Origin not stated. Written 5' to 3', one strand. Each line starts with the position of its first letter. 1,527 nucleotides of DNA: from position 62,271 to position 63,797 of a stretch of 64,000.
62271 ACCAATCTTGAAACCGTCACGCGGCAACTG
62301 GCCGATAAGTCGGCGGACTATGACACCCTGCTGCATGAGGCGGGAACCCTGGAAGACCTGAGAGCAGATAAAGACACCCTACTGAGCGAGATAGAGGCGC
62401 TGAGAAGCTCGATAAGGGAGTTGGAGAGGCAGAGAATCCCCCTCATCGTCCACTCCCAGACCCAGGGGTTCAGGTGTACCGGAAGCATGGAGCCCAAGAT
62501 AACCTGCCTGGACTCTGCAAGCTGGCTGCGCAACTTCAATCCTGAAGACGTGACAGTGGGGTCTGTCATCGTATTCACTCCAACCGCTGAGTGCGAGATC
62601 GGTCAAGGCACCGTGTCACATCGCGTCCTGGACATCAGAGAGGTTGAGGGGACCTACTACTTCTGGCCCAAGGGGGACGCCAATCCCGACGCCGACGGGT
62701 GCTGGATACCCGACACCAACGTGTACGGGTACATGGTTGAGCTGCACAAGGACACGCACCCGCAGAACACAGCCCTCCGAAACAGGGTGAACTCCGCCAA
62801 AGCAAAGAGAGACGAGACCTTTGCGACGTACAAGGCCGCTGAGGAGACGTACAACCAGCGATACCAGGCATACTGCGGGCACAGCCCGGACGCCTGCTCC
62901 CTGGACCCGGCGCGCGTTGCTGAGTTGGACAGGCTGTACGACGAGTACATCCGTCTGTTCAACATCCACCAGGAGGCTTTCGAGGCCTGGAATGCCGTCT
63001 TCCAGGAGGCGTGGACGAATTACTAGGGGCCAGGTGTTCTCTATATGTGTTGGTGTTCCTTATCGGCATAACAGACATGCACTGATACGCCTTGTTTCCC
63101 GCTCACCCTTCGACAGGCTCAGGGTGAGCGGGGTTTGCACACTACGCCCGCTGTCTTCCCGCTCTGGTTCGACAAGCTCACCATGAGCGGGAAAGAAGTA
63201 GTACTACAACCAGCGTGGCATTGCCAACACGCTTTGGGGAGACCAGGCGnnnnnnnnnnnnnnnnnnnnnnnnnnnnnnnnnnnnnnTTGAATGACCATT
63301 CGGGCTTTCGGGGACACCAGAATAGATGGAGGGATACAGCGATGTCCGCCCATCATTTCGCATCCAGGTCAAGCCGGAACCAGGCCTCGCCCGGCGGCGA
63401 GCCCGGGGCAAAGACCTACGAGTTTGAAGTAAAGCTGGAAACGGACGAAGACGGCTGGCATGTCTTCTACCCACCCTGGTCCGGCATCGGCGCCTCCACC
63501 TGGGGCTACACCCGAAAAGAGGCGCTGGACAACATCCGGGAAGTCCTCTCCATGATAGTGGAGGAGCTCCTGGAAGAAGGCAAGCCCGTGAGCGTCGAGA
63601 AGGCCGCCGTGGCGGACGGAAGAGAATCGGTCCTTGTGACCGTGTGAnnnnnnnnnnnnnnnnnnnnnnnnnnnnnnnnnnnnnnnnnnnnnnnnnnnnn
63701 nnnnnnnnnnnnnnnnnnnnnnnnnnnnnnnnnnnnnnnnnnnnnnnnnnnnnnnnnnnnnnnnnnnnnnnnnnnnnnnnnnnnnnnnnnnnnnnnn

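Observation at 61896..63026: S26B (SipW/Sec11-type) peptidase domain held on a ~170-residue coiled-coil stalk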

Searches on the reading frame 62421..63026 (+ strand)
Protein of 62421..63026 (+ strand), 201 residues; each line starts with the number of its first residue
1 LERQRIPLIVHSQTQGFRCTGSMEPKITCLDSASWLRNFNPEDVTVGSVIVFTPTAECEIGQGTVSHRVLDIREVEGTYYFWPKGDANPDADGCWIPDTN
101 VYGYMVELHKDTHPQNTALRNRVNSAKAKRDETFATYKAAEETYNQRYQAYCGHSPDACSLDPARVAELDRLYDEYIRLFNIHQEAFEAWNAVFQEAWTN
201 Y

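Call 23: search_solved_structures(query=A2, max_evalue=10, show_alignments=3)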
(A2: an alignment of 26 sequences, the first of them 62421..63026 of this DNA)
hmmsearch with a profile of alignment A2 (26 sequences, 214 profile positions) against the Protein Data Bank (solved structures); distinct sequences matched with E-value up to 10: 12.
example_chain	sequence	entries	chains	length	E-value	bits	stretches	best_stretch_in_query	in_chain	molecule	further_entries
7p2q_A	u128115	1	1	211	3e-06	30.2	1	20-93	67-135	Signal peptidase complex catalytic subunit SEC11C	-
7p2p_A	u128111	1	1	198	9.5e-06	28.5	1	20-93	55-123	Signal peptidase complex catalytic subunit SEC11A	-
9rjb_A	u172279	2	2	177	5.4e-05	26.1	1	20-93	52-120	Signal peptidase complex catalytic subunit SEC11A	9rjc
3etx_A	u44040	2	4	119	0.77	12.5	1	121-194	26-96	Adhesin A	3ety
3etw_A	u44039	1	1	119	0.78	12.5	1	121-194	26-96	Adhesin A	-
2gl2_A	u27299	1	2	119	1.8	11.3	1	121-194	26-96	adhesion A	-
1kfm_A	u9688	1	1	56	2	11.2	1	109-152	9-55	MAJOR OUTER MEMBRANE LIPOPROTEIN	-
3etz_A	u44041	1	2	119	2.2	11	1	121-194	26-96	Adhesin A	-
9ff9_A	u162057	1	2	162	4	10.2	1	119-187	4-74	Tropomyosin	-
8puz_A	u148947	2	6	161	4.2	10.1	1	119-187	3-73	Tropomyosin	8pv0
5i0q_A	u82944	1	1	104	8.5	9.1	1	108-187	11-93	M protein, serotype 2.1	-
2wb7_A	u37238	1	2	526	9.4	9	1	106-202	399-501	PT26-6P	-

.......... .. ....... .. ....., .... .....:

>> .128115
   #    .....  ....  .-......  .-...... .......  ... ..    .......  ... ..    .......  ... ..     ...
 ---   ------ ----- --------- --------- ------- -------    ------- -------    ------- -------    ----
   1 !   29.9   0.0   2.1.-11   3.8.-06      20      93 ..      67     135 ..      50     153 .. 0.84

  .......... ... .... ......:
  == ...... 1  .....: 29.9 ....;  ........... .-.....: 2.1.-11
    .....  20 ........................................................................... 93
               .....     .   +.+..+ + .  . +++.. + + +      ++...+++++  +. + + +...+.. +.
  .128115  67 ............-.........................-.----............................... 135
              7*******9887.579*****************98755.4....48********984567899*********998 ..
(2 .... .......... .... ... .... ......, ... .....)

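Call 26: find_related_loci(query=A2, collection=genome_contigs, flank=8000)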
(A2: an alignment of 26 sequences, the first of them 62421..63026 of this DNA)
Query A2 (201 aa) in genome_contigs; peptide patterns used: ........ (x = any residue, [..] = any of these).
57 stretches matched a pattern; 50 encode a relative of the query (tblastn E <= 1e-3); 50 distinct loci.
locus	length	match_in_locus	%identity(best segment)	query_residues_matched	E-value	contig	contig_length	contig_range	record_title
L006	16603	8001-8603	92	1-201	2e-133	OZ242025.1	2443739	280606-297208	MAG: Dehalococcoidia bacterium isolate 154789fe-1cbe-4e12-9e25-a4d867c0b0dd genome assembly, chromosome: 1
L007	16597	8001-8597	90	1-199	1e-132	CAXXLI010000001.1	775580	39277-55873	MAG: Dehalococcoidia bacterium isolate 9897fa5f-a7d9-472a-8fac-ec7462edf643 genome assembly, contig: contig_1, whole gen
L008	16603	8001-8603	74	1-201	7e-112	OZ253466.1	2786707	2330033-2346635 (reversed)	MAG: Dehalococcoidia bacterium isolate 7f7fcc17-106b-4c1d-a8d7-7cf201ad70ef genome assembly, chromosome: 1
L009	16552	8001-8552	56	1-197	1e-72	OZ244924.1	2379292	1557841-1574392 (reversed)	MAG: Dehalococcoidia bacterium isolate e5f2f67f-80f5-4dea-8d85-3d806a77b3c6 genome assembly, chromosome: 1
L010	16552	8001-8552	55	1-197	2e-70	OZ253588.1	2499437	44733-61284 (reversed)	MAG: Dehalococcoidia bacterium isolate 31fdc4cb-e045-4297-a560-ce773dd45a62 genome assembly, chromosome: 1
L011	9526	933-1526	51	1-197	4e-69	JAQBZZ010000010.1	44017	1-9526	MAG: Chloroflexota bacterium isolate casp150-mb.79 NODE_2231_length_44017_cov_0.085705, whole genome shotgun sequence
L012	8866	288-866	50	1-194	1e-63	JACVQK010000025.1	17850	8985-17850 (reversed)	MAG: Dehalococcoidia bacterium isolate B4_bin.23 scaffold_509, whole genome shotgun sequence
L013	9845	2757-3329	43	4-190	8e-55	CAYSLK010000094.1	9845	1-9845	MAG TPA_asm: uncultured Dehalococcoidia bacterium isolate SRP092796_co2_647 genome assembly, contig: k141_7940553, whole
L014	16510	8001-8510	49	1-176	1e-54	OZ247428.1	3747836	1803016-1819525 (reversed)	MAG: Dehalococcoidia bacterium isolate 98dfbe93-de8a-46f9-be85-8584a0b4116d genome assembly, chromosome: 1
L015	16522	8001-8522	48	1-178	1e-53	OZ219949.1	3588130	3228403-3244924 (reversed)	MAG: Dehalococcoidia bacterium isolate 99137651-b1e7-4859-9a90-ab3a7f48d20f genome assembly, chromosome: 5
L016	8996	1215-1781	45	1-198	8e-54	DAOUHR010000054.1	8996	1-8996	MAG TPA_asm: Dehalococcoidia bacterium isolate S16_99 k189_105564, whole genome shotgun sequence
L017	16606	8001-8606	44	1-190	2e-50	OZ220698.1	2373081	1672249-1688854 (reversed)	MAG: Dehalococcoidia bacterium isolate 1c31877f-31fb-4be5-889e-2983ccd84c47 genome assembly, chromosome: 1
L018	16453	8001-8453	50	1-151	3e-50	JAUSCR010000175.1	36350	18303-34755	MAG: Dehalococcoidia bacterium isolate E14_concoct.bin.151_sub E14_k141_431317, whole genome shotgun sequence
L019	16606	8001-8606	44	1-190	3e-50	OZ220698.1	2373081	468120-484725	MAG: Dehalococcoidia bacterium isolate 1c31877f-31fb-4be5-889e-2983ccd84c47 genome assembly, chromosome: 1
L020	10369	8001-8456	49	1-152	6e-50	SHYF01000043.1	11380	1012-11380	MAG: Dehalococcoidia bacterium isolate Baikal-deep-G112 BACOMB-C27551, whole genome shotgun sequence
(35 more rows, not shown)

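Call 30: predict_structure(alignment_id=A2)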
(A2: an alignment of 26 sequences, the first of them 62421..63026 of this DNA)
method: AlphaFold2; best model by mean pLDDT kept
length: 201 residues; sequences in the alignment: 26
mean_pLDDT: 88.5   pTM: 0.70
mean pLDDT of the five models: 88.5, 87.7, 87.3, 86.8, 83.5
residues with pLDDT >= 90: 117; 70-90: 68; 50-70: 15; < 50: 1
segments of 3 or more residues with pLDDT < 50: none
pLDDT, mean of each block of 10 residues (from residue 1): 66 85 66 91 94 88 87 97 84 93 93 90 91 97 95 81 94 98 97 86 65
secondary structure, 60 per line:
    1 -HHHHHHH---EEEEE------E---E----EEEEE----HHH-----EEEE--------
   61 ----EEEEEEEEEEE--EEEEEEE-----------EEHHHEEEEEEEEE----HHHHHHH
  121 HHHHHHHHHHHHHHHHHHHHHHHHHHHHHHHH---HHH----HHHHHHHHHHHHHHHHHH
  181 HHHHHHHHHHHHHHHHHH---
elements in order: H2-8 E12-16 E32-36 E49-52 E65-75 E78-84 E101-109 H114-152 H163-198

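Call 34: fold_search(model_id=the predicted structure, library=pdb)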
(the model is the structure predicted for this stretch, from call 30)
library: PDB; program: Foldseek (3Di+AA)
matches with E <= 10: 610; with E <= 0.001: 0
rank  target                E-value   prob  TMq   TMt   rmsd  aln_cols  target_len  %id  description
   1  3d2e_C                1.9e-02  0.21  0.18  0.07  24.5       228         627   10  Crystal structure of a complex of Sse1p and Hsp70, Selenomethionine-labeled crystals (released 2008-06-17)
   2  1ay9_A                3.9e-02  0.99  0.32  0.54   6.3       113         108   12  WILD-TYPE UMUD' FROM E. COLI (released 1998-01-28)
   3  8auw_A                4.3e-02  0.15  0.16  0.03  16.0       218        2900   11  Cryo-EM structure of human BIRC6 in complex with SMAC. (released 2023-02-15)
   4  8gmt_A                4.6e-02  0.99  0.33  0.60   6.2       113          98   13  Structure of UmuD in complex with RecA filament (released 2022-12-21)
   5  1umu_A                5.8e-02  0.99  0.34  0.59   6.2       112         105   12  STRUCTURE DETERMINATION OF UMUD' BY MAD PHASING OF THE SELENOMETHIONYL PROTEIN (released 1996-08-01)
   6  3k2z_A                6.1e-02  0.99  0.32  0.33   4.4       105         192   12  Crystal structure of a LexA protein from Thermotoga maritima (released 2010-10-06)
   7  4wvh_A                7.3e-02  1.00  0.36  0.15   7.1       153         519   10  Crystal structure of the Type-I signal peptidase from Staphylococcus aureus (SpsB) in complex with a substrate peptide (released 2015-09-23)
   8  8auw_B                7.7e-02  0.13  0.16  0.03  16.0       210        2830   10  Cryo-EM structure of human BIRC6 in complex with SMAC. (released 2023-02-15)
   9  8auk_A                8.6e-02  0.15  0.18  0.03  15.8       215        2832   11  Cryo-EM structure of human BIRC6 in complex with HTRA2. (released 2023-02-15)
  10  9fnd_X                1.0e-01  0.95  0.23  0.15   4.3        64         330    9  Transcriptional activator PafBC bound to mycobacterial RNA polymerase (released 2025-02-12)
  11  2l3r_MODEL_1_A        1.3e-01  0.38  0.20  0.24  12.7       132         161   10  NMR structure of UHRF1 Tandem Tudor Domains in a complex with Histone H3 peptide (released 2011-04-13)
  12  9r6b_I                1.5e-01  0.47  0.34  0.12  21.5       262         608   10  CPS secretion pathway Wza-Wzc (Conf 4) (released 2026-03-04)
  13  4qqg_G                1.9e-01  0.98  0.26  0.63   3.3        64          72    8  Crystal structure of an N-terminal HTATIP fragment (released 2014-07-09)
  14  9fnd_Y                2.0e-01  0.72  0.23  0.16   8.5        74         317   11  Transcriptional activator PafBC bound to mycobacterial RNA polymerase (released 2025-02-12)
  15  4f88_1                2.2e-01  0.82  0.23  0.12   4.3        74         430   14  X-ray Crystal Structure of PlyC (released 2012-07-25)
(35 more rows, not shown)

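Call 45: search_protein_families(library=ncbifam, alignment_id=A2, max_evalue=0.01)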
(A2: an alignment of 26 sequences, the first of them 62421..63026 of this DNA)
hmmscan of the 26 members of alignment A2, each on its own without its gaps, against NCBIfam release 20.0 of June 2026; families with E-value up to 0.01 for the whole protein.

A. member 1, window:62421-63026:+ (201 aa): 2 families
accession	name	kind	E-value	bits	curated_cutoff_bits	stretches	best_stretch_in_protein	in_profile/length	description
TIGR02228.1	sigpep_I_arch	equivalog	2.5e-12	46.9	51.85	1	20-109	38-122/158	signal peptidase I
NF046067.1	SigPepSipWBacil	equivalog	0.00016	21.3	190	1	20-104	45-124/189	signal peptidase I SipW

B. families by the number of members that match (of 26 scanned): 3 families
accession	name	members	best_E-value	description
TIGR02228.1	sigpep_I_arch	26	6.9e-13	signal peptidase I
NF046067.1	SigPepSipWBacil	19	1.7e-05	signal peptidase I SipW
TIGR03882.1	cyclo_dehyd_2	1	0.0011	TOMM precursor leader peptide-binding protein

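Call 46: search_protein_families(library=pfam, alignment_id=A2, max_evalue=0.1)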
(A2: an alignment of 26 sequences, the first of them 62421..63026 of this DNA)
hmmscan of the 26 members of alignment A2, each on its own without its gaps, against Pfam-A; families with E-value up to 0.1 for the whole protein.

A. member 1, window:62421-63026:+ (201 aa): 0 families

B. families by the number of members that match (of 26 scanned): 7 families
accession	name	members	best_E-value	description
PF07200.18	Mod_r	1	0.008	Modifier of rudimentary (Mod(r)) protein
PF24250.1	HVO_2718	1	0.015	Transcription regulator HVO_2718-like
PF00959.24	Phage_lysozyme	1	0.022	Phage lysozyme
PF02520.22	ANIS5_cation-bd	1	0.028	SXP/RAL-2 family protein Ani s 5-like, metal-binding domain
PF00457.24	Glyco_hydro_11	1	0.029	Glycosyl hydrolases family 11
PF02295.23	z-alpha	1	0.052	Adenosine deaminase z-alpha domain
PF25110.1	TPR_ESP1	1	0.077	Separase-like, TPR repeats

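Call 69: fold_search(model_id=the predicted structure, library=viral)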
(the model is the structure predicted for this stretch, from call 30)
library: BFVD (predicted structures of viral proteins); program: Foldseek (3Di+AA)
matches with E <= 10: 858; with E <= 0.001: 2
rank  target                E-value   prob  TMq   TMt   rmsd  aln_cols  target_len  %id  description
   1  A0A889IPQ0            3.2e-04  1.00  0.30  0.37  13.0       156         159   13  (no name in the UniProt tables at hand)
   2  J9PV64                5.4e-04  1.00  0.38  0.53   3.0       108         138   21  Putative signal peptidase I [Bacillus phage BCD7]
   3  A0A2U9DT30            1.9e-03  1.00  0.25  0.17  11.4       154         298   12  Uncharacterized protein [Escherichia phage ST32]
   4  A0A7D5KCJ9            5.1e-03  0.99  0.25  0.47  10.0       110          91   11  Uncharacterized protein [Mycobacterium phage Gail]
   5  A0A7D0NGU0            6.1e-03  0.99  0.27  0.30  11.2       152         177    8  Uncharacterized protein [Escherichia phage vB_EcoM_4HA13]
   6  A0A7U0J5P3            6.8e-03  1.00  0.29  0.39  10.4       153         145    8  (no name in the UniProt tables at hand)
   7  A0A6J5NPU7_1          8.6e-03  0.97  0.30  0.07  12.1       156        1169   17  Helicase/UvrB, N-terminal [uncultured Caudovirales phage]
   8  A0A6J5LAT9            1.3e-02  1.00  0.24  0.17   4.8        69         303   19  Peptidase C51 domain-containing protein [uncultured Caudovirales phage]
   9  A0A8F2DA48            1.4e-02  0.99  0.27  0.48   8.6       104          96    7  Uncharacterized protein [Gordonia phage VanLee]
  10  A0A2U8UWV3            1.4e-02  0.96  0.23  0.33  11.4       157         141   13  Uncharacterized protein [Erwinia phage Faunus]
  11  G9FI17                1.4e-02  0.99  0.25  0.47   5.1        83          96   13  (no name in the UniProt tables at hand)
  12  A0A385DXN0            2.4e-02  1.00  0.27  0.25   2.6        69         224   17  HNH endonuclease [Streptomyces phage Comrade]
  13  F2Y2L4                2.5e-02  0.99  0.25  0.46   7.2        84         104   12  (no name in the UniProt tables at hand)
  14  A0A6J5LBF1            2.5e-02  0.75  0.24  0.24  14.0       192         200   11  DUF4314 domain-containing protein [uncultured Caudovirales phage]
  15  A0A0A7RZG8            3.0e-02  0.98  0.21  0.49   6.5        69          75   17  Uncharacterized protein [Escherichia phage DT571/2]
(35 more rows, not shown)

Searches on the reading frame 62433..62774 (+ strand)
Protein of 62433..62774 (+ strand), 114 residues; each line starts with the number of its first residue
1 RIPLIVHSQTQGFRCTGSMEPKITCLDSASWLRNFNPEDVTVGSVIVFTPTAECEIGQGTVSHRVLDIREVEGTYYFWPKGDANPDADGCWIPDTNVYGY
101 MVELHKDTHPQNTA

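Call 57: find_homologous_proteins(query=A3, max_evalue=0.001)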
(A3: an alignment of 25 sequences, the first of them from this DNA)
Query A3 (25 sequences) (114 aa, profile of the alignment): 332 proteins with E <= 0.001 among 1460 candidates; the best 120 are listed.
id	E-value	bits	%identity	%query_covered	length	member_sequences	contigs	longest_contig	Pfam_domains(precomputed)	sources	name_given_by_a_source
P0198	3.8e-48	180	69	99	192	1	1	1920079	-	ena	-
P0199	1.1e-47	178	61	100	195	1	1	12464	-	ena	-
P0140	3.0e-44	167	51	99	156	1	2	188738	-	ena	-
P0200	6.5e-38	147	45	99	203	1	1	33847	-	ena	-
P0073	4.8e-36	141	63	83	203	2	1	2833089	-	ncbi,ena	-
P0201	9.1e-36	140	50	83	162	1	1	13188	-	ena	-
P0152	2.8e-33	132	68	82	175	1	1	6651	-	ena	-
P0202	7.1e-32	127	43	96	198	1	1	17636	-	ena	-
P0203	6.0e-28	115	48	72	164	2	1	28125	-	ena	-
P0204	6.2e-25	105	39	98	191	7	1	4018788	-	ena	-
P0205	7.5e-24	101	63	57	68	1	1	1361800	-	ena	-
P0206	1.5e-23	100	45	88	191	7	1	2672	-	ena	-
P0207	2.1e-23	100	49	63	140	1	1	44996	-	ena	-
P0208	3.7e-23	99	57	57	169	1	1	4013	PF12795.13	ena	-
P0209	3.4e-17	80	56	44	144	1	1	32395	-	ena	-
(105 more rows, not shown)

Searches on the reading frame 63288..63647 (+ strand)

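Call 3: search_protein_families(library=pfam, proteins=[window:63288-63647:+], max_evalue=1)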
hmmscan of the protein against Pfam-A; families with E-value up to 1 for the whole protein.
window:63288-63647:+ (119 aa): 2 families
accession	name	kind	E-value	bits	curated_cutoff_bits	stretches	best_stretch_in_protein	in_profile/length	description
PF15919.11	HicB_lk_antitox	-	0.0016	19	27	1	49-103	4-57/123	HicB_like antitoxin of bacterial toxin-antitoxin system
PF24113.1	DUF7387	-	0.041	14.7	27.9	1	47-92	13-56/85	Family of unknown function (DUF7387)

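Call 4: search_protein_families(library=ncbifam, proteins=[window:63288-63647:+], max_evalue=1)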
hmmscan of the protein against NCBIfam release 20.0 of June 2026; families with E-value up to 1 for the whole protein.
window:63288-63647:+ (119 aa): 0 families

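Call 64: search_protein_families(library=padloc, proteins=[window:63288-63647:+], max_evalue=0.1)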
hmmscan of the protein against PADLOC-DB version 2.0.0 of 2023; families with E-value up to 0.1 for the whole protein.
window:63288-63647:+ (119 aa): 0 families

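Call 65: search_protein_families(library=phrogs, proteins=[window:63288-63647:+], max_evalue=0.1)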
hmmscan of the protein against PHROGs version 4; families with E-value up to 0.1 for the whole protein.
window:63288-63647:+ (119 aa): 1 family
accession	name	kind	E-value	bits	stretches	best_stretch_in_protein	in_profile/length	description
phrog_497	-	moron, auxiliary metabolic gene and host takeover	3.5e-05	24.4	1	42-102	9-68/342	toxin-antitoxin system HicB-like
